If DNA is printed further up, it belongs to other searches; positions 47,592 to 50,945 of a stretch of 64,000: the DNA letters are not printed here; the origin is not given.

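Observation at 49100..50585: Six near-identical 246-bp in-frame tandem repeats within the RTX-like gene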

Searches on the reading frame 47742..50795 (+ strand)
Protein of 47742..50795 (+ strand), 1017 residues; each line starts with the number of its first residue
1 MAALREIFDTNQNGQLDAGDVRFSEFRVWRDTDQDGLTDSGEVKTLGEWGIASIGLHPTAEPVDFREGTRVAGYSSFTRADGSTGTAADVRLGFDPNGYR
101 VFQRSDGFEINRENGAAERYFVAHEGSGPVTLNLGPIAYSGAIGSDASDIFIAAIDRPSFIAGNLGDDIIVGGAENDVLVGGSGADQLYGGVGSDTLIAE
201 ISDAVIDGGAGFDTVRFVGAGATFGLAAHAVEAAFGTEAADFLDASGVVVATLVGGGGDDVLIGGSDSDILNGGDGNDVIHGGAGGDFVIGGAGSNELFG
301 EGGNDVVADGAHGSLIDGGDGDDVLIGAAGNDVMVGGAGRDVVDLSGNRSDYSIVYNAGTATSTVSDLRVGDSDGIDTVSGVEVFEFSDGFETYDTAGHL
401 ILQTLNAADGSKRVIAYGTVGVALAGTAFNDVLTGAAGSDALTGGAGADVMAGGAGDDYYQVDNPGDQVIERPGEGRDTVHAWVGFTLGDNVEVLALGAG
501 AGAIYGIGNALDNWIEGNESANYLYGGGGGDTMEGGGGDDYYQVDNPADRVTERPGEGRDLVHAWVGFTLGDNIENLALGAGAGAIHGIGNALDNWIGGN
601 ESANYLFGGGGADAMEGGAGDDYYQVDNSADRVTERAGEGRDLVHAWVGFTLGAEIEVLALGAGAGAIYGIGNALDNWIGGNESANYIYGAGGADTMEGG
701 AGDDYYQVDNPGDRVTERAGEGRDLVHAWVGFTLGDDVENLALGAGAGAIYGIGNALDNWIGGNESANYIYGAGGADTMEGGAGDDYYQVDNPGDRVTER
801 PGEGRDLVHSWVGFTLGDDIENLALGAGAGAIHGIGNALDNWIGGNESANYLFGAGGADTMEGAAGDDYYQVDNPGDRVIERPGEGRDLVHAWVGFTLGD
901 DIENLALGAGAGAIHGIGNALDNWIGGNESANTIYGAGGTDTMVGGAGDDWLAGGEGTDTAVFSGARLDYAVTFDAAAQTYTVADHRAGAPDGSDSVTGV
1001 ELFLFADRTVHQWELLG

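Call 5: search_protein_families(library=pfam, proteins=[window:47742-50795:+], max_evalue=0.01)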
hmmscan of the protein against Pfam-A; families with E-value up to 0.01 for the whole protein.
window:47742-50795:+ (1017 aa): 1 family
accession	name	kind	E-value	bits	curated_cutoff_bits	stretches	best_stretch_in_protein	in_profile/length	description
PF00353.25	HemolysinCabind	-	9.4e-58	192.1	23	10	163-197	2-36/36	RTX calcium-binding nonapeptide repeat (4 copies)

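Call 8: search_protein_families(library=ncbifam, proteins=[window:47742-50795:+], max_evalue=0.1)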
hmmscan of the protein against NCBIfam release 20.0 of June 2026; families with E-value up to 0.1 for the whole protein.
window:47742-50795:+ (1017 aa): 8 families
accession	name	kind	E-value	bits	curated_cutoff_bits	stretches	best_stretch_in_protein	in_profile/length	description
NF052454.1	BtaGlycanEglC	equivalog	8.7e-77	258.9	700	8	860-959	49-148/459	endo-1,3-1,4-beta-glycanase EglC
NF033943.0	RTX_toxin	subfamily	6.1e-40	137.2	1000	7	252-375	698-819/930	RTX family hemolysin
NF035945.1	Zn_serralysin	subfamily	4e-36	125.2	500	10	245-296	314-365/462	serralysin family metalloprotease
NF053766.1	ZapA_metallo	exception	4.6e-30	105.1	940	6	65-207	254-398/483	ZapA family metalloprotease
NF046115.1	Ca_rpt_SMc04171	equivalog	3.2e-25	89.3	625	4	141-220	260-337/574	SMc04171 family calcium-binding repeat protein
NF050046.1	PueAB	exception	3.1e-21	75.4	670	3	299-491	373-563/616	polyurethane esterase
NF033203.1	entero_EhxA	exception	1.1e-14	53.6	2000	4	250-361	738-849/997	enterohemolysin EhxA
NF051884.1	ProteaseSapA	equivalog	5.3e-14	51.8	1200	3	916-1011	316-407/644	protease SapA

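Call 11: find_homologous_proteins(query=window:47742-50795:+, max_evalue=1e-10)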
Query window:47742-50795:+ (1017 aa): 6338 proteins with E <= 1e-10 among 8000 candidates; the best 120 are listed.
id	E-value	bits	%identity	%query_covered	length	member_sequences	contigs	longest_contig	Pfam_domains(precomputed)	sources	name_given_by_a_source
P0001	0.0e+0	2199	100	100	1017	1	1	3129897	PF00353.26,PF26745.1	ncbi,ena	-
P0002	0.0e+0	1507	60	84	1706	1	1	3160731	PF00353.26,PF26745.1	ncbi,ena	-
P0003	1.9e-289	981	43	66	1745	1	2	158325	PF17963.8,PF17892.8,PF05345.19,PF00353.26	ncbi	ncbi:MAG: putative Ig domain-containing protein, partial [Pseudomonadota bacterium]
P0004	1.1e-253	863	45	79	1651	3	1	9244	PF06594.18,PF00353.26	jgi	jgi:trimeric autotransporter adhesin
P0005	1.7e-240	819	40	78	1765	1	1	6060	PF00353.26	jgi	jgi:Ca2+-binding RTX toxin-like protein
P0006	1.8e-240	819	42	79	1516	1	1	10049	PF00353.26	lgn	-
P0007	9.3e-236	804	39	79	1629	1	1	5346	PF00353.26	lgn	-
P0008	7.2e-235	801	38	78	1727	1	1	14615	PF00353.26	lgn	-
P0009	2.9e-234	799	39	82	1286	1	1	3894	PF00353.26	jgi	-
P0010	2.3e-232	792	41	78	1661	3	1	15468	PF06594.18,PF00353.26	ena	-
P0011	1.4e-223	763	36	79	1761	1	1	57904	PF00353.26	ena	-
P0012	1.5e-222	760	42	79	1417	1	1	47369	PF00353.26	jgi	jgi:Ca2+-binding RTX toxin-like protein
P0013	6.6e-221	754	41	79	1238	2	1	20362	PF00353.26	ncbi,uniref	ncbi:beta strand repeat-containing protein, partial [Reyranella sp.]|uniref:beta strand repeat-conta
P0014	3.5e-218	745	38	81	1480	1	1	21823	PF06594.18,PF10965.14,PF05345.19,PF00353.26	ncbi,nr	ncbi:Uncharacterised protein [uncultured Comamonas sp.]|nr:Uncharacterised protein [uncultured Comam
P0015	1.3e-216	740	42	79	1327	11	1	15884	PF00353.26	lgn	-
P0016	1.6e-214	733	39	78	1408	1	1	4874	PF00353.26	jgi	-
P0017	1.9e-211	723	41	79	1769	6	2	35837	PF03160.21,PF00353.26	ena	-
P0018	1.2e-201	691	39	77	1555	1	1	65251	PF00353.26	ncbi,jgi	jgi:Ca2+-binding RTX toxin-like protein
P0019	1.9e-200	687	41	79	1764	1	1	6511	PF06594.18,PF26363.2,PF00353.26,PF26745.1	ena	-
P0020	1.6e-191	657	36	79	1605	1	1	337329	PF00353.26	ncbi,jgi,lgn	jgi:Ca2+-binding RTX toxin-like protein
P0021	5.5e-191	655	37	77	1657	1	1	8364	PF00353.26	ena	-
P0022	7.8e-189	648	37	82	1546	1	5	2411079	PF00353.26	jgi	jgi:Ca2+-binding RTX toxin-like protein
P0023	9.4e-188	645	36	79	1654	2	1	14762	PF00353.26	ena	-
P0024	4.3e-187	642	36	79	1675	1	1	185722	PF00353.26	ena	-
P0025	7.3e-187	642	34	78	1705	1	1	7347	PF02254.25,PF00353.26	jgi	jgi:Ca2+-binding RTX toxin-like protein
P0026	9.7e-186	638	47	53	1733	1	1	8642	PF06594.18,PF05345.19,PF00353.26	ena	-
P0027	8.3e-184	632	50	57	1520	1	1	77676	PF08548.18,PF00353.26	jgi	jgi:serralysin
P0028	5.8e-182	625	33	79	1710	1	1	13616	PF00353.26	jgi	jgi:Ca2+-binding RTX toxin-like protein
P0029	3.1e-179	616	36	69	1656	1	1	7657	PF00353.26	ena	-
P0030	5.1e-179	616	34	93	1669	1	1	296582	PF06594.18,PF00353.26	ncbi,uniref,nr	ncbi:Ca2+-binding RTX toxin-like protein [Variovorax boronicumulans]|uniref:beta strand repeat-conta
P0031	1.4e-175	604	41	78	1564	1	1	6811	PF00353.26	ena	-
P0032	1.6e-174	601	49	52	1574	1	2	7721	PF00353.26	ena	-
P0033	5.9e-174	599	37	78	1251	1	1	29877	PF06594.18,PF00353.26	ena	-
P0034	3.2e-173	596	34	81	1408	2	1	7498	PF00353.26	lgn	-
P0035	2.1e-172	594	38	79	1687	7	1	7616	PF00353.26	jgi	jgi:Ca2+-binding RTX toxin-like protein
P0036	3.6e-172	593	34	85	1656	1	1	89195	PF00353.26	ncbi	ncbi:MAG: beta strand repeat-containing protein [Dongiaceae bacterium]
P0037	1.4e-170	588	42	77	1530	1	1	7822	PF00353.26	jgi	jgi:Ca2+-binding RTX toxin-like protein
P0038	1.4e-170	588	38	79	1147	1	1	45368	PF00353.26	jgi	jgi:trimeric autotransporter adhesin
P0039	2.8e-169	583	41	79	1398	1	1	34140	PF00353.26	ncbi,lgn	-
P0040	7.6e-168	579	41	81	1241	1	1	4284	PF00353.26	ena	-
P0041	2.1e-167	577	35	71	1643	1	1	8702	PF00353.26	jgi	jgi:Ca2+-binding RTX toxin-like protein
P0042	2.2e-165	571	39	64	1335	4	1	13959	PF08548.18,PF00353.26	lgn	-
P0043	1.1e-164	568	36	79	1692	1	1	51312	PF00353.26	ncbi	-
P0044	9.9e-162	558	36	79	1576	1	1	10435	PF00722.29,PF00353.26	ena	-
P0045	1.5e-160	554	39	67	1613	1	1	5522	PF00353.26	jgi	jgi:Ca2+-binding RTX toxin-like protein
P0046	4.8e-159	550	36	76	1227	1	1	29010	PF06594.18,PF00353.26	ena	-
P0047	2.0e-158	548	41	79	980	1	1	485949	PF00353.26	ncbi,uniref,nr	ncbi:hypothetical protein [Inquilinus sp. Marseille-Q2685]|uniref:beta strand repeat-containing prot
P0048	3.7e-158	547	40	81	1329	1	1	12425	PF00353.26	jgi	jgi:trimeric autotransporter adhesin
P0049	1.0e-156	542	36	78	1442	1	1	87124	PF00353.26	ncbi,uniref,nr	ncbi:hypothetical protein ABAC460_13565 [Asticcacaulis sp. AC460]|uniref:beta strand repeat-containi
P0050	1.8e-156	541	28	85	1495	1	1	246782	PF00353.26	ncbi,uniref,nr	ncbi:hypothetical protein H8N03_20780 [Ramlibacter sp. USB13]|uniref:Calcium-binding protein n=1 Tax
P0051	2.4e-156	541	36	83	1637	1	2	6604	PF00353.26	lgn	-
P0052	4.1e-156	540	35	79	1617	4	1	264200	PF00353.26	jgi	jgi:Ca2+-binding RTX toxin-like protein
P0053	5.4e-156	539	38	76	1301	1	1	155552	PF00353.26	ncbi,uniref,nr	ncbi:calcium-binding protein [Ideonella livida]|uniref:Calcium-binding protein n=1 Tax=Ideonella liv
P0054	4.0e-155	537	44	70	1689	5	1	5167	PF06594.18,PF00353.26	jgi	jgi:Ca2+-binding RTX toxin-like protein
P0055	1.0e-152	529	36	77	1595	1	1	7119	PF00413.31,PF08548.18,PF00353.26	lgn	-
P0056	1.1e-152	529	37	78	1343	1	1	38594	PF00353.26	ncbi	-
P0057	4.4e-152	527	35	79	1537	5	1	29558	PF00353.26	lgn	-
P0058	3.3e-148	514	39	61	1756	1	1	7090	PF06594.18,PF22783.2,PF00353.26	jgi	jgi:Ca2+-binding RTX toxin-like protein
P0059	1.9e-147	511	36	81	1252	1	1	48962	PF00353.26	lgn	-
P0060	5.1e-147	510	46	51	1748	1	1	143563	PF06594.18,PF00353.26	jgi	-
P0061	2.9e-145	504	34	83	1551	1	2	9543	PF00353.26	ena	-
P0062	3.9e-145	503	42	71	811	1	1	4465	PF00353.26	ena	-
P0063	6.9e-145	503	39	80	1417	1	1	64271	PF08548.18,PF00353.26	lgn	-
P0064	2.3e-144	501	36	78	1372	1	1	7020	PF00353.26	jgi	jgi:trimeric autotransporter adhesin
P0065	3.0e-144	501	38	67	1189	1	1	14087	PF00353.26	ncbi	-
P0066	6.0e-144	500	41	80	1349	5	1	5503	PF01839.30,PF00404.25,PF13517.13,PF00353.26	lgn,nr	nr:FG-GAP-like repeat-containing protein [Azospirillum lipoferum]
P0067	1.5e-143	498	39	57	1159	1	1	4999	PF00353.26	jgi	jgi:Ca2+-binding RTX toxin-like protein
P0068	1.6e-143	498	33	81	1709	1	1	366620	PF17963.8,PF00353.26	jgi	-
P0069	1.7e-143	498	39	78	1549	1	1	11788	PF00353.26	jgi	jgi:Ca2+-binding RTX toxin-like protein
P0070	5.1e-143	496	36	81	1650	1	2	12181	PF00353.26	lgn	-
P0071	9.2e-142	492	35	78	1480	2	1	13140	PF00353.26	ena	-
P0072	1.5e-141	492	35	83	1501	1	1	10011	PF00353.26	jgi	jgi:Ca2+-binding RTX toxin-like protein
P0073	1.8e-139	485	37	81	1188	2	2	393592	PF00353.26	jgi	jgi:Ca2+-binding RTX toxin-like protein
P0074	7.0e-139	483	39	78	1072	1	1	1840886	PF00353.26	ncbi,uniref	ncbi:beta strand repeat-containing protein [Tepidamorphus sp. 3E244]|uniref:beta strand repeat-conta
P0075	1.8e-138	481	44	68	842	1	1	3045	PF00353.26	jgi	jgi:Ca2+-binding RTX toxin-like protein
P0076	3.2e-137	477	36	77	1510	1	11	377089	PF00353.26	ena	-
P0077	2.9e-136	474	34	85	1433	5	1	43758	PF00353.26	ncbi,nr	ncbi:MAG TPA: calcium-binding protein [Candidatus Binatia bacterium]|nr:calcium-binding protein [Can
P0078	1.5e-134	468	38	95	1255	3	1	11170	PF00353.26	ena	-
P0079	2.9e-134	467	41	53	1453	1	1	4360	PF06594.18,PF05345.19,PF00353.26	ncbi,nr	ncbi:MAG: putative Ig domain-containing protein, partial [Gammaproteobacteria bacterium]|nr:putative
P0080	5.0e-134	467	32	75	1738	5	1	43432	PF00722.29,PF00353.26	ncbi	ncbi:family 16 glycosylhydrolase, partial [Caulobacter sp. HMWF009]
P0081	8.3e-134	466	41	60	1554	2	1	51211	PF00353.26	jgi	jgi:Ca2+-binding RTX toxin-like protein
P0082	3.1e-133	464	39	78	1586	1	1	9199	PF01839.30,PF14312.13,PF00353.26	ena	-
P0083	6.7e-133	463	33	80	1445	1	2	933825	PF00353.26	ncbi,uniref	ncbi:beta strand repeat-containing protein [Cypionkella sinensis]|uniref:Beta strand repeat-containi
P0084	3.7e-132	461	34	66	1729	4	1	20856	PF06594.18,PF00353.26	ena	-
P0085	5.0e-132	460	33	69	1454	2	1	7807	PF00353.26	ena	-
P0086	1.3e-131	459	36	77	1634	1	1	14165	PF00413.31,PF08548.18,PF00353.26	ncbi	ncbi:MAG: M10 family metallopeptidase C-terminal domain-containing protein [Bacteroidales bacterium]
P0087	4.0e-131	457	39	72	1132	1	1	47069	PF06594.18,PF00353.26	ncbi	ncbi:MAG TPA: calcium-binding protein, partial [Noviherbaspirillum sp.]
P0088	5.1e-131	457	33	78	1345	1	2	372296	PF08548.18,PF00353.26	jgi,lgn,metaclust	metaclust:\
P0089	8.9e-131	456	32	72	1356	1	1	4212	PF00353.26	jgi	jgi:Ca2+-binding RTX toxin-like protein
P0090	2.5e-130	454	37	65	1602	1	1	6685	PF06594.18,PF00353.26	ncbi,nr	ncbi:MAG: hypothetical protein L0H73_14245 [Nitrococcus sp.]|nr:hypothetical protein [Nitrococcus sp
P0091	3.3e-130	454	43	66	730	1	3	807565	PF00353.26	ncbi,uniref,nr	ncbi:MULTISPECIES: calcium-binding protein [Inquilinus]|uniref:Ca2+-binding RTX toxin-like protein n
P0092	3.7e-130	454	36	79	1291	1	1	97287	PF00353.26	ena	-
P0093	6.9e-130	453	40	75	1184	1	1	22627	PF08548.18,PF00353.26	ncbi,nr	ncbi:MAG TPA: calcium-binding protein, partial [Allosphingosinicella sp.]|nr:calcium-binding protein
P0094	5.8e-128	447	36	70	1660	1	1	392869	PF08548.18,PF00353.26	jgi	jgi:Ca2+-binding RTX toxin-like protein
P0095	1.4e-127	445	34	79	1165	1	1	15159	PF00353.26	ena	-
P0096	2.7e-127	444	41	80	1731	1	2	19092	PF00353.26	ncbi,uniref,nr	ncbi:beta strand repeat-containing protein [Azospirillum griseum]|uniref:Calcium-binding protein n=1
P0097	1.2e-126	442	32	54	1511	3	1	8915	PF00353.26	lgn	-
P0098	1.4e-126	442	39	79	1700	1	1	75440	PF00353.26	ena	-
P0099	2.2e-126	441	44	29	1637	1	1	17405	PF06594.18,PF00353.26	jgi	jgi:trimeric autotransporter adhesin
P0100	6.1e-126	440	39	78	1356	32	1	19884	PF00353.26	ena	-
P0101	1.7e-125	438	37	69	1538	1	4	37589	PF00353.26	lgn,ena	-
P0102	2.1e-125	438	37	79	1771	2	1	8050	PF06594.18,PF00353.26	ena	-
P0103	4.9e-125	437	34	79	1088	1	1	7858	PF00353.26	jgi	jgi:Ca2+-binding RTX toxin-like protein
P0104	7.9e-125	436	41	73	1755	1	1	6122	PF00028.24,PF00353.26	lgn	-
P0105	6.9e-124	433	41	60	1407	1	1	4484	PF00353.26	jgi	jgi:Ca2+-binding RTX toxin-like protein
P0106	1.0e-123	433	37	79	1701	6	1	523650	PF00353.26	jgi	-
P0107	3.1e-123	431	38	78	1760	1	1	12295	PF00353.26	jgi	jgi:Ca2+-binding RTX toxin-like protein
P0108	5.7e-123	430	35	80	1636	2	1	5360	PF06594.18,PF00353.26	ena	-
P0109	7.0e-123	430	35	76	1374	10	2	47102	PF00353.26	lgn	-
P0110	1.0e-122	429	37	79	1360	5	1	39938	PF00413.31,PF08548.18,PF00353.26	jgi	-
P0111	1.8e-122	428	39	62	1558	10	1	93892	PF00353.26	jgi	jgi:Ca2+-binding RTX toxin-like protein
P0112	2.7e-122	428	41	78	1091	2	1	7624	PF00353.26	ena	-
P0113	3.1e-122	428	43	42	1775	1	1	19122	PF06594.18,PF00353.26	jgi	jgi:Ca2+-binding RTX toxin-like protein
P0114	3.6e-122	427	35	83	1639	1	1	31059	PF13205.13,PF00353.26,PF13946.12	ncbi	-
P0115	5.4e-122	427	34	67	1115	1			PF00353.26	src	-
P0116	5.9e-122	427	34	79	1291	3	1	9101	PF00353.26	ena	-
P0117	7.8e-122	426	35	72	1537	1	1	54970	PF00353.26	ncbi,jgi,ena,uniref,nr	ncbi:calcium-binding protein [Azospirillum sp.]|uniref:beta strand repeat-containing protein n=1 Tax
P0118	9.7e-122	426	34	84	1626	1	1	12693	PF00413.31,PF08548.18,PF00353.26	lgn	-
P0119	1.6e-121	425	36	83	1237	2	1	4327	PF13205.13,PF00353.26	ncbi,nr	ncbi:MAG TPA: Ig-like domain-containing protein, partial [Xanthomonadales bacterium]|nr:Ig-like doma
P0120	1.9e-121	425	31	77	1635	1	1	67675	PF00353.26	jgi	jgi:Ca2+-binding RTX toxin-like protein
